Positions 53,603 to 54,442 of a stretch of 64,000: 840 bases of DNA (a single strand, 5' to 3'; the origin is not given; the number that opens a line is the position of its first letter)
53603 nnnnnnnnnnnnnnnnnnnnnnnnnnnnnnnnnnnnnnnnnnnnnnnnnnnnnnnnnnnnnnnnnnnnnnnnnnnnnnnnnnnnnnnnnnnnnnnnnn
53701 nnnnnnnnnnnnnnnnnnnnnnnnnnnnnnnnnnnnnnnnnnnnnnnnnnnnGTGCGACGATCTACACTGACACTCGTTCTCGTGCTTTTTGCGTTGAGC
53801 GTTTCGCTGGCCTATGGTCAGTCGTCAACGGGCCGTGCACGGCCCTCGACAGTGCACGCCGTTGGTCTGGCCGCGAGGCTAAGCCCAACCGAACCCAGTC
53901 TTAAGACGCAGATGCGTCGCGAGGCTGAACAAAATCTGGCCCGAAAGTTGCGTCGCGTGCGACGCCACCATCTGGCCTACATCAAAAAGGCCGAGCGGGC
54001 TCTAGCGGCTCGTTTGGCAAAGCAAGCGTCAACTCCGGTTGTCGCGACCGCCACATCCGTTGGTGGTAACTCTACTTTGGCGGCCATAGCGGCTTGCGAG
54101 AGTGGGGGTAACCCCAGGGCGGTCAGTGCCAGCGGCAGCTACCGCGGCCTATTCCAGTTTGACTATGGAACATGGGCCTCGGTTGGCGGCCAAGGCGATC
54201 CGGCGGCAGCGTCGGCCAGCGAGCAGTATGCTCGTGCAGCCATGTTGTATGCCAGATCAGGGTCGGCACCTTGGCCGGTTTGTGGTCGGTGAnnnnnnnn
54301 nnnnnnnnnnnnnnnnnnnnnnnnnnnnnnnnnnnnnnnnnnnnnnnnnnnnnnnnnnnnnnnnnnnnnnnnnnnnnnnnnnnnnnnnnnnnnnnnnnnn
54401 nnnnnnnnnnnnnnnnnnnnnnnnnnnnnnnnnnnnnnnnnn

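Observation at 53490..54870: GC-rich islet encoding an Rpf-like transglycosylase and a secreted SLT-like lysozyme behind a possible c-di-AMP riboswitch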

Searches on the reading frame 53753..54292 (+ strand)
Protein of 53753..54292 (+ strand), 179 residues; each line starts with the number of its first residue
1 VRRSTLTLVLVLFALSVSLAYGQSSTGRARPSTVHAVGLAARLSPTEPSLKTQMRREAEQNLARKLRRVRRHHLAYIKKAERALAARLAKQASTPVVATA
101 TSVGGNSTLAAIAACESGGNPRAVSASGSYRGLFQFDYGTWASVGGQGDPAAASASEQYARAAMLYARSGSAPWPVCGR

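Call 7: search_protein_families(library=pfam, proteins=[window:53753-54292:+], max_evalue=1)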
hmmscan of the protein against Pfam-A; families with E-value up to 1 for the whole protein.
window:53753-54292:+ (179 aa): 4 families
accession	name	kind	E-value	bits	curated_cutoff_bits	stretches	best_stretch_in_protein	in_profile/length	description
PF06737.19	Transglycosylas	-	8.6e-19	68.4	27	1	106-177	4-77/77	Transglycosylase-like domain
PF01464.25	SLT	-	2.5e-05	24.2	21.3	1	106-143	14-50/117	Transglycosylase SLT domain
PF18896.5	SLT_3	-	0.0054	17.6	27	1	107-165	15-76/89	Lysozyme like domain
PF16050.10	CDC73_N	-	0.086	12.6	27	1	44-115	112-185/299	Paf1 complex subunit CDC73 N-terminal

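Call 8: search_protein_families(library=ncbifam, proteins=[window:53753-54292:+], max_evalue=1)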
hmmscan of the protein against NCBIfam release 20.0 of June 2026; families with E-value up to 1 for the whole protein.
window:53753-54292:+ (179 aa): 7 families
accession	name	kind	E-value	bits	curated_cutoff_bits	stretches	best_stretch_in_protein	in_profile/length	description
NF046107.1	ResusProRpfC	equivalog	8e-18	64.9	200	1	92-178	23-105/136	resuscitation-promoting factor RpfC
NF046106.1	ResusProRpf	equivalog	3.3e-10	40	180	1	93-178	32-115/258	resuscitation-promoting factor Rpf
NF052397.1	AggPromo_Cterm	subfamily_domain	4e-05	24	40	1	107-151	3-50/80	aggregation-promoting factor C-terminal-like domain-containing protein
NF009206.0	PRK12555.1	subfamily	0.0003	19.9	342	1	25-112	82-171/340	chemotaxis-specific protein-glutamate methyltransferase CheB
NF012014.0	PRK15470.1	equivalog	0.0059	16.2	233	1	107-140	55-87/203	membrane-bound lytic murein transglycosylase EmtA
TIGR00212.1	hemC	equivalog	0.054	12.5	164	1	52-118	198-263/293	hydroxymethylbilane synthase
NF052398.1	Agg_Promo_Fact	equivalog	0.091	12.9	170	1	73-137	114-161/202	aggregation-promoting factor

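Call 9: search_protein_families(library=phrogs, proteins=[window:53753-54292:+], max_evalue=1)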
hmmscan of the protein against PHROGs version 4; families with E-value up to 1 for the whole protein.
window:53753-54292:+ (179 aa): 18 families
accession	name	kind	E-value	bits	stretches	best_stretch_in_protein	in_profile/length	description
phrog_29757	-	other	6.4e-08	33.4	1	84-178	9-104/201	transglycosylase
phrog_6090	-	tail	1.6e-07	30.3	1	95-175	1472-1567/1853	tail length tape measure protein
phrog_3310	-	other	9.1e-06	26.4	1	86-163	140-219/231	transglycosylase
phrog_4067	-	other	2.1e-05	24.1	1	78-144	656-723/980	transglycosylase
phrog_669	-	lysis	7.3e-05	21.2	1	103-146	932-975/1946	endolysin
phrog_2013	-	tail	0.00016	21.6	1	106-145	483-521/657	lytic tail protein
phrog_13449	-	other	0.0025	18.3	1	107-147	23-62/269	transglycosylase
phrog_2533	-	unknown function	0.0036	16.4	1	106-149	760-802/1130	-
phrog_13339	-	tail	0.015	13.4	1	109-147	1955-1993/2156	tail length tape measure protein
phrog_28504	-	tail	0.026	14.3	1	107-150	249-291/597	lytic tail fiber protein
phrog_3201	-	tail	0.032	12.7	1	100-143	2029-2073/2408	tail fiber protein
phrog_6435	-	tail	0.064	11.5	1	73-166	1379-1475/2090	tail length tape measure protein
phrog_16277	-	tail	0.066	11.1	1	114-163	1201-1249/1851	tail length tape measure protein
phrog_600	-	unknown function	0.11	13.2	1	107-174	52-120/178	unknown function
phrog_11489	-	unknown function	0.15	11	1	96-125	1486-1515/1717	-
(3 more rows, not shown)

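Call 11: find_homologous_proteins(query=window:53753-54292:+)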
Query window:53753-54292:+ (179 aa): 2669 proteins with E <= 0.001 among 5095 candidates; the best 120 are listed.
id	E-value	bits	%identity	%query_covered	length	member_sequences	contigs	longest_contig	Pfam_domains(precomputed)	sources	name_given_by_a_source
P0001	4.2e-106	370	100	100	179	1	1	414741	PF06737.20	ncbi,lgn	-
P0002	4.6e-56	207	61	100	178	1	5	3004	PF06737.20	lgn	-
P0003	3.8e-40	156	63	70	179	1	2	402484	PF06737.20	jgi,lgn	jgi:hypothetical protein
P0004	9.5e-36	141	44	99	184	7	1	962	PF06737.20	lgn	-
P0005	2.7e-35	140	48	96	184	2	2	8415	PF06737.20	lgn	-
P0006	2.0e-34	137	55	72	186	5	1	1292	PF06737.20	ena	-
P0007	3.0e-34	136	77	41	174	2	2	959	PF06737.20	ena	-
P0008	4.1e-34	136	66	59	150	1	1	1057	PF06737.20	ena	-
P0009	4.8e-34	136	60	66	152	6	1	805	PF06737.20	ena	-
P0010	8.6e-34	135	44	99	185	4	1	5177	PF06737.20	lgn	-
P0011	9.2e-34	135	86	39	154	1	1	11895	PF06737.20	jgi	jgi:hypothetical protein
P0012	1.3e-33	134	63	69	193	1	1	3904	PF06737.20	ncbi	-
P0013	1.3e-33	134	92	40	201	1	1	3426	PF06737.20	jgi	-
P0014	1.7e-33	134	92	40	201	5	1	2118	PF06737.20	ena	-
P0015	2.1e-33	134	43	99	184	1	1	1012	PF06737.20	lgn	-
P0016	2.6e-33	133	90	40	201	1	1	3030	PF06737.20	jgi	jgi:hypothetical protein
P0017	2.9e-33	133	84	39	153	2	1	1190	PF06737.20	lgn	-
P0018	3.5e-33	133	63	63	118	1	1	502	PF06737.20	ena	-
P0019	3.5e-33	133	53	75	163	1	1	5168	PF06737.20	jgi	jgi:soluble lytic murein transglycosylase-like protein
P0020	4.2e-33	133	51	90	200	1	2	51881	PF06737.20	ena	-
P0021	4.6e-33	133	65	57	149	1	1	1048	PF06737.20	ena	-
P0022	5.8e-33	132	51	83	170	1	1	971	PF06737.20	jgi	jgi:Transglycosylase-like domain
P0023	6.8e-33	132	51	71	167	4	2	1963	PF06737.20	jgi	jgi:hypothetical protein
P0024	7.0e-33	132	83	39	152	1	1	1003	PF06737.20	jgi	-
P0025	8.4e-33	132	83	39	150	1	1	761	PF06737.20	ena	-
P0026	8.8e-33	132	92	40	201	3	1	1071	PF06737.20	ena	-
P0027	9.4e-33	132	86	39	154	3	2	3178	PF06737.20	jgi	jgi:transglycosylase-like protein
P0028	1.1e-32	131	83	39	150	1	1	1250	PF06737.20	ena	-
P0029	1.1e-32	131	90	40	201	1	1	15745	PF06737.20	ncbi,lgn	-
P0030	1.2e-32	131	83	39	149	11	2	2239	PF06737.20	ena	-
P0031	1.4e-32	131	83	39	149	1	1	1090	PF06737.20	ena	-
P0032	1.4e-32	131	64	59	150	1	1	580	PF06737.20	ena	-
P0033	1.5e-32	131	80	39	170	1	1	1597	PF06737.20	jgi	jgi:hypothetical protein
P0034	2.3e-32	130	63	57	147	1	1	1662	PF06737.20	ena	-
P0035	2.7e-32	130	83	39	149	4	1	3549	PF06737.20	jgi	jgi:hypothetical protein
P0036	2.8e-32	130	72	40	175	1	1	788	PF06737.20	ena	-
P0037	3.0e-32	130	88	36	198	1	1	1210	PF06737.20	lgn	-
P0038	3.2e-32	130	93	40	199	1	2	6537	PF06737.20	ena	-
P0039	4.2e-32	129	54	72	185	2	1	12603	PF06737.20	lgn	-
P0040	4.4e-32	129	63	59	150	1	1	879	PF06737.20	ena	-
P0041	4.6e-32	129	84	39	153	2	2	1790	PF06737.20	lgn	-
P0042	4.9e-32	129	92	40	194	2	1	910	PF06737.20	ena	-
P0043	5.4e-32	129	79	41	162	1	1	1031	PF06737.20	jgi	jgi:soluble lytic murein transglycosylase-like protein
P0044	6.3e-32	129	51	83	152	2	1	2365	PF06737.20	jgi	jgi:hypothetical protein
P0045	6.7e-32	129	64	59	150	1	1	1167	PF06737.20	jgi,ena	-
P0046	6.9e-32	129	45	98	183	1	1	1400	PF06737.20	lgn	-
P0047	7.7e-32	129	62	59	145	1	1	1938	PF06737.20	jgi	-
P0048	7.8e-32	129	88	36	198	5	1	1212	PF06737.20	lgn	-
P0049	7.8e-32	129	83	45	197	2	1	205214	PF06737.20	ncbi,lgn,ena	-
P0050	9.3e-32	128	51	76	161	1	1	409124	PF06737.20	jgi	jgi:hypothetical protein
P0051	9.4e-32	128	64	59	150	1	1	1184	PF06737.20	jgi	-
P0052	1.2e-31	128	79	40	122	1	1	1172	PF06737.20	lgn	-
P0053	1.3e-31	128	56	70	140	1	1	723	PF06737.20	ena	-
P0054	1.3e-31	128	81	39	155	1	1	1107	PF06737.20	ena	-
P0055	1.3e-31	128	50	75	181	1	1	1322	PF06737.20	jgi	jgi:hypothetical protein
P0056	1.4e-31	128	48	95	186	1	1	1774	PF06737.20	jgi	jgi:soluble lytic murein transglycosylase-like protein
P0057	1.4e-31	128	58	67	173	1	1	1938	PF06737.20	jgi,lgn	jgi:soluble lytic murein transglycosylase-like protein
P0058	1.5e-31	128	56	66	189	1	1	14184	PF06737.20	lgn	-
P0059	1.7e-31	128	81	39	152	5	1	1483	PF06737.20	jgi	-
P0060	1.9e-31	127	78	44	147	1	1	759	PF06737.20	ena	-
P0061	2.0e-31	127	51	69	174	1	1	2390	PF06737.20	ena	-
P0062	2.1e-31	127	44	99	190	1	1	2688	PF06737.20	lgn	-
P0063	2.2e-31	127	74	42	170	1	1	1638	PF06737.20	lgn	-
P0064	2.2e-31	127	47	99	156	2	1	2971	PF06737.20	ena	-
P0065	2.2e-31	127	61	66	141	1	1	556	PF06737.20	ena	-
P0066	2.3e-31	127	55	74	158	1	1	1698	PF06737.20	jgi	jgi:hypothetical protein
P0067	3.2e-31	127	66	51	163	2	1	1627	PF06737.20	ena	-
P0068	3.2e-31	127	57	63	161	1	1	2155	PF06737.20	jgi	jgi:hypothetical protein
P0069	3.3e-31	127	66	57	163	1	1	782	PF06737.20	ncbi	-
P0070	3.3e-31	127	83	45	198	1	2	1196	PF06737.20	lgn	-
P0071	3.7e-31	126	61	65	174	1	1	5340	PF06737.20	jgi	jgi:soluble lytic murein transglycosylase-like protein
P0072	4.3e-31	126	77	41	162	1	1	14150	PF06737.20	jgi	jgi:soluble lytic murein transglycosylase-like protein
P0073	4.4e-31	126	75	40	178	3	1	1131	PF06737.20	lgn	-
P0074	4.7e-31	126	64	56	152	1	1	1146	PF06737.20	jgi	jgi:hypothetical protein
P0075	4.8e-31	126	58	63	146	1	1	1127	PF06737.20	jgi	jgi:hypothetical protein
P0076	5.0e-31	126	80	39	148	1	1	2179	PF06737.20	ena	-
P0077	5.1e-31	126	55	70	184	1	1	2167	PF06737.20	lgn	-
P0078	5.2e-31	126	72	45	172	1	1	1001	PF06737.20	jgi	jgi:hypothetical protein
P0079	5.4e-31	126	62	63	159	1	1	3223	PF06737.20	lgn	-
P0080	5.5e-31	126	75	41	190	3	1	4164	PF06737.20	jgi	jgi:hypothetical protein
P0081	5.5e-31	126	73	45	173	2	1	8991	PF06737.20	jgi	jgi:Transglycosylase-like domain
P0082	5.9e-31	126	58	70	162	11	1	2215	PF06737.20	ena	-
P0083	6.0e-31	126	62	59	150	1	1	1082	PF06737.20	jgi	jgi:transglycosylase-like protein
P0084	6.1e-31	126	44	95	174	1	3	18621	PF06737.20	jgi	jgi:soluble lytic murein transglycosylase-like protein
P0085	6.2e-31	126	56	70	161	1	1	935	PF06737.20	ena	-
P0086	7.3e-31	125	63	56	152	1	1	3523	PF06737.20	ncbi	-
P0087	8.2e-31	125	57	62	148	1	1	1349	PF06737.20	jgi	jgi:hypothetical protein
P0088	8.2e-31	125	87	40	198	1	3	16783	PF06737.20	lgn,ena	-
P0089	8.5e-31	125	50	72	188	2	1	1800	PF06737.20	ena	-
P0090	8.6e-31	125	76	45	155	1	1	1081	PF06737.20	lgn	-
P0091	8.8e-31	125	80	39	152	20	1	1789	PF06737.20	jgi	-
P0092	9.5e-31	125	72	46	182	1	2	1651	PF06737.20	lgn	-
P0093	9.5e-31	125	75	40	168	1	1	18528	PF06737.20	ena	-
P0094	9.8e-31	125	84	41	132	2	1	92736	PF06737.20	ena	-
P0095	1.0e-30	125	55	65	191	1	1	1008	PF06737.20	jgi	jgi:Transglycosylase-like domain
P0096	1.0e-30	125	49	88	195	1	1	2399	PF06737.20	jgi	jgi:hypothetical protein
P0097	1.1e-30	125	87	40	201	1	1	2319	PF06737.20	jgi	jgi:soluble lytic murein transglycosylase-like protein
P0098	1.1e-30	125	80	45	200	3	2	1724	PF06737.20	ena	-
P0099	1.1e-30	125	58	66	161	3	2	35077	PF06737.20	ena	-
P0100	1.2e-30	125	50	76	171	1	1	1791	PF06737.20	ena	-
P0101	1.2e-30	125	81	37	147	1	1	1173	PF06737.20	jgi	jgi:hypothetical protein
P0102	1.3e-30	125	57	69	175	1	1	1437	PF06737.20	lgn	-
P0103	1.4e-30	125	51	82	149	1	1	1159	PF06737.20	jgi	jgi:hypothetical protein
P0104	1.4e-30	125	77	39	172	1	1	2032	PF06737.20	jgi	jgi:soluble lytic murein transglycosylase-like protein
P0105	1.6e-30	124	79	39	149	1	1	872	PF06737.20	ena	-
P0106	1.6e-30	124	49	85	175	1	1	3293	PF06737.20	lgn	-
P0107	1.6e-30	124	53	74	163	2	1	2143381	PF06737.20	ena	-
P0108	1.6e-30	124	55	71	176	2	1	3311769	PF06737.20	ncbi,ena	-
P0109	1.6e-30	124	87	40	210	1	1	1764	PF06737.20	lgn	-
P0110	1.6e-30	124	53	71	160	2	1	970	PF06737.20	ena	-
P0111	1.7e-30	124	59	63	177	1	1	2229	PF06737.20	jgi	jgi:soluble lytic murein transglycosylase-like protein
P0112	1.8e-30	124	76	39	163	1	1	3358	PF06737.20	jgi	jgi:hypothetical protein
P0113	1.8e-30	124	80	39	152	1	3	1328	PF06737.20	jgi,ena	jgi:hypothetical protein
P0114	1.8e-30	124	86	40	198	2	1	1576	PF06737.20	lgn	-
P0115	2.0e-30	124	59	60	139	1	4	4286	PF06737.20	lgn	-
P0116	2.1e-30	124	54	70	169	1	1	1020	PF06737.20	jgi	jgi:Transglycosylase-like domain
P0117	2.1e-30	124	73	41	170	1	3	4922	PF06737.20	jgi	jgi:hypothetical protein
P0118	2.1e-30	124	61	62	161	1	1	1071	PF06737.20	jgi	jgi:hypothetical protein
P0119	2.2e-30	124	55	62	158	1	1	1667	PF06737.20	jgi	jgi:Transglycosylase-like domain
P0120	2.2e-30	124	76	40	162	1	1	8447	PF06737.20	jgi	jgi:hypothetical protein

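Call 12: find_encoding_contigs(protein=P0001, flank=6000, max_places=4)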
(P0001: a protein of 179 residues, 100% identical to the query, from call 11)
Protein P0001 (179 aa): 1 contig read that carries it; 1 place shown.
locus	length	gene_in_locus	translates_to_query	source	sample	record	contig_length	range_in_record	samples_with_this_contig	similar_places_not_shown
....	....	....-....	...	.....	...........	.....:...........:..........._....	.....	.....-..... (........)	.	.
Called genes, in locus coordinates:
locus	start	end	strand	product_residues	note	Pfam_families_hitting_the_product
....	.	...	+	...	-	?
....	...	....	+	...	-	-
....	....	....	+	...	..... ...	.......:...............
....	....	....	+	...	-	-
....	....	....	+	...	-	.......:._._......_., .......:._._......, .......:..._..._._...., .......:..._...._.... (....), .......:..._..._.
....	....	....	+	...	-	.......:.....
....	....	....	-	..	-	-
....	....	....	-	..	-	-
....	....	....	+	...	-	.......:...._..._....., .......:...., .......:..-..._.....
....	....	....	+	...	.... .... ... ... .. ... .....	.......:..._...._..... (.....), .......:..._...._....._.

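Call 13: find_encoding_contigs(protein=P0003, flank=6000, max_places=4)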
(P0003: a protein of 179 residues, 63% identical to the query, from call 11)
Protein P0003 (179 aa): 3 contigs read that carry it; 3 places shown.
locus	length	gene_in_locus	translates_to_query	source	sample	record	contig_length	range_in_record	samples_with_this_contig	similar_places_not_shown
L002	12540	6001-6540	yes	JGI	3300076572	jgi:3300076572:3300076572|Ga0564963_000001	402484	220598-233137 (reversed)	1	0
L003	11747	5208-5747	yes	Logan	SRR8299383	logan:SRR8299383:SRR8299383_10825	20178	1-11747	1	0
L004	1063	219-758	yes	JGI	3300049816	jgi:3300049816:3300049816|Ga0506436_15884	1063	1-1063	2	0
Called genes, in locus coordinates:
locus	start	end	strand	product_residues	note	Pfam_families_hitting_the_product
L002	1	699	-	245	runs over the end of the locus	PF00005:ABC_tran, PF02463:SMC_N (weak), PF13175:AAA_15 (faint), PF13304:AAA_21 (faint)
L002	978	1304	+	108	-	-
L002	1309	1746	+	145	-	-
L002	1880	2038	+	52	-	-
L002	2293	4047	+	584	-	PF01807:Zn_ribbon_DnaG, PF08275:DNAG_N, PF01751:Toprim, PF13155:Toprim_2, PF13362:Toprim_3 (weak), PF13662:Toprim_4, PF10410:DnaB_bind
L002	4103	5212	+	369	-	PF03979:Sigma70_r1_1, PF00140:Sigma70_r1_2, PF04542:Sigma70_r2, PF04539:Sigma70_r3, PF04545:Sigma70_r4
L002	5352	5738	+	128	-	-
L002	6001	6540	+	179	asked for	PF06737:Transglycosylas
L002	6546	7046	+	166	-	-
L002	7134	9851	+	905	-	PF02739:5_3_exonuc_N, PF01367:5_3_exonuc, PF01612:DNA_pol_A_exo1, PF22619:DNA_polI_exo1, PF00476:DNA_pol_A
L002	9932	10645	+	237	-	PF00293:NUDIX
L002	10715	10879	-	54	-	-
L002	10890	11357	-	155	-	-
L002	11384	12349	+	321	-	PF01149:Fapy_DNA_glyco, PF06831:H2TH, PF06827:zf-FPG_IleRS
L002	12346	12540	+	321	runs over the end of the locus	PF06144:DNA_pol3_delta (weak), PF21694:DNA_pol3_delta_C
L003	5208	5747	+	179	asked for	PF06737:Transglycosylas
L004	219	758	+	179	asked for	PF06737:Transglycosylas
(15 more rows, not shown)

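Call 14: list_cluster_members(proteins=[P0001, P0029, P0049, P0108, P0012, P0069, P0086, P0107, P0094, P0020])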
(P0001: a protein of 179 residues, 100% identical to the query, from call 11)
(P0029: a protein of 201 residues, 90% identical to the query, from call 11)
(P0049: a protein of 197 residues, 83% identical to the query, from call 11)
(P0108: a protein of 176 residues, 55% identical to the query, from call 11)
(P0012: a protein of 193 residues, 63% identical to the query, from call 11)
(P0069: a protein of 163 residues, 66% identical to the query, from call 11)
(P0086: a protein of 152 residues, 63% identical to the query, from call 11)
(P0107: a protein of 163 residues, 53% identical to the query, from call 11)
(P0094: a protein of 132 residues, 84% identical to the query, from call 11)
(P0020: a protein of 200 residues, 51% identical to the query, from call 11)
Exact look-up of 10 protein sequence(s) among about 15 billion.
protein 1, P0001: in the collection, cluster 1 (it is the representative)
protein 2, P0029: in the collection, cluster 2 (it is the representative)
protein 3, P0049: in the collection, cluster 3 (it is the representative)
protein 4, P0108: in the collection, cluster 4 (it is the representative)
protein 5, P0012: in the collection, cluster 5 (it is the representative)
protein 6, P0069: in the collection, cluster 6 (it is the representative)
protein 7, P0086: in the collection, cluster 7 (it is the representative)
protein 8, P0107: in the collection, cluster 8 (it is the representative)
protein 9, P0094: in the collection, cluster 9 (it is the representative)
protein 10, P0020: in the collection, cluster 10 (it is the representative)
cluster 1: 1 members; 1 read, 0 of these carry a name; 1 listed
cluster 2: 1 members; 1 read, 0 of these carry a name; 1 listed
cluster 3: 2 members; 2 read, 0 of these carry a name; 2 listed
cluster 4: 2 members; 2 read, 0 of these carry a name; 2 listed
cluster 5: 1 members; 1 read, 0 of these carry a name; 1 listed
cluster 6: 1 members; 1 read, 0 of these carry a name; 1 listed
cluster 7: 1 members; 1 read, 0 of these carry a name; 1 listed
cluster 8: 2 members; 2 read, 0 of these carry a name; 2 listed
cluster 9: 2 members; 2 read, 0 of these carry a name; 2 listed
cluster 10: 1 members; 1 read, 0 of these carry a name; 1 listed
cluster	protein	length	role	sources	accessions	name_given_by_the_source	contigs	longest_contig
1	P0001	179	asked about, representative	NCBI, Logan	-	-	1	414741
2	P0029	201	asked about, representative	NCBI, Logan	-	-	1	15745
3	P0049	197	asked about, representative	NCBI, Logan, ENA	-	-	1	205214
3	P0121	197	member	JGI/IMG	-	-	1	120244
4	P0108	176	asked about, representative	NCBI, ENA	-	-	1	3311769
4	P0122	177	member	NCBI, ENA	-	-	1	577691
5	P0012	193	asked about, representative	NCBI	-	-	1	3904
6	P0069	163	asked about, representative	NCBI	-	-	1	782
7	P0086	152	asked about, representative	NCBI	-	-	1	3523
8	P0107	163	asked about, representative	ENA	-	-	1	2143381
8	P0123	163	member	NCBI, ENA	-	-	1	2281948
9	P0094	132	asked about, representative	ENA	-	-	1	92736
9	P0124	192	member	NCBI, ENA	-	-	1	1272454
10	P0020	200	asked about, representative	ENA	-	-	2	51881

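Call 16: find_related_loci(query=window:53753-54292:+, collection=genome_contigs, flank=6000)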
Query window:53753-54292:+ (179 aa) in genome_contigs; peptide patterns used: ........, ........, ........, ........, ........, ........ (x = any residue, [..] = any of these).
546 stretches matched a pattern; 27 encode a relative of the query (tblastn E <= 1e-3); 27 distinct loci.
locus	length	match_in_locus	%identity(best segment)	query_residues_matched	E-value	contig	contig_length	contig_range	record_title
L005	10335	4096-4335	83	100-179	2e-40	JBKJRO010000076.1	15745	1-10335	MAG: Solirubrobacteraceae bacterium isolate ant_bin.541 k117_5683866, whole genome shotgun sequence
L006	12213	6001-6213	85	109-179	1e-37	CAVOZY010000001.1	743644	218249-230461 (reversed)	MAG: uncultured Actinomycetes bacterium isolate MFD09779.bin.2.151 genome assembly, contig: contig_21526, whole genome s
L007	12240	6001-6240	79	100-179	1e-37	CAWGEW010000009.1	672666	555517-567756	MAG: uncultured Actinomycetes bacterium isolate MFD02134.bin.2.10 genome assembly, contig: contig_63629, whole genome sh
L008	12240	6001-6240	76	100-179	9e-38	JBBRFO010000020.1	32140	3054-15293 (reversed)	MAG: Solirubrobacterales bacterium isolate Co_metawrap_2574 Cmw_2574_k141_19754905_length_32140_cov_11.0000, whole genom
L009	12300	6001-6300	56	67-178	8e-36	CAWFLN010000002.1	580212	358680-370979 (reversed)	MAG: uncultured Solirubrobacterales bacterium isolate MFD06229.bin.2.262 genome assembly, contig: contig_12306, whole ge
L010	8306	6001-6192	88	115-178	2e-35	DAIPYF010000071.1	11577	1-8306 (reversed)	MAG TPA_asm: Solirubrobacteraceae bacterium isolate CTOTU2447 NODE_2358_length_11577_cov_5.801684, whole genome shotgun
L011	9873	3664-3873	81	109-178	6e-35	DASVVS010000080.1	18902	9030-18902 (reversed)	MAG TPA_asm: Thermoleophilaceae bacterium isolate SMAG_U3349 k141_263417, whole genome shotgun sequence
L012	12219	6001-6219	78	106-178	6e-34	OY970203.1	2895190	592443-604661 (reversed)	MAG: uncultured Thermoleophilia bacterium isolate MFD04944.bin.c.2 genome assembly, chromosome: 1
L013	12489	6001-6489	43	1-178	6e-34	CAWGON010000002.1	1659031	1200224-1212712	MAG: uncultured Thermoleophilia bacterium isolate MFD05537.bin.2.82 genome assembly, contig: contig_3361, whole genome s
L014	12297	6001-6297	54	68-178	9e-34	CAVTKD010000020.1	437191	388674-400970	MAG: uncultured Solirubrobacterales bacterium isolate MFD05513.bin.2.222 genome assembly, contig: contig_7610, whole gen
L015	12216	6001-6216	75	107-178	2e-33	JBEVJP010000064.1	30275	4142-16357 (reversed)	MAG: Solirubrobacterales bacterium isolate T4R1BO.metabat2.23 T4R1BO.metabat2.23_k133_11761925, whole genome shotgun seq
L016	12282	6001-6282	57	73-178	4e-33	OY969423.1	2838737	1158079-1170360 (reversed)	MAG: uncultured Solirubrobacterales bacterium isolate MFD09368.bin.c.5 genome assembly, chromosome: 1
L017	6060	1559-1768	77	109-178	5e-33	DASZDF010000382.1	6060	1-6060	MAG TPA_asm: Solirubrobacteraceae bacterium isolate SMAG_U6461 k141_309115, whole genome shotgun sequence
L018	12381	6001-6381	50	45-178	1e-32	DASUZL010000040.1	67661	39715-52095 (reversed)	MAG TPA_asm: Solirubrobacterales bacterium isolate SMAG_U1921 k141_1345015, whole genome shotgun sequence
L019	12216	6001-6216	74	106-177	1e-32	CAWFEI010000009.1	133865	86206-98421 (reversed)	MAG: uncultured Solirubrobacterales bacterium isolate MFD05684.bin.1.245 genome assembly, contig: contig_33903, whole ge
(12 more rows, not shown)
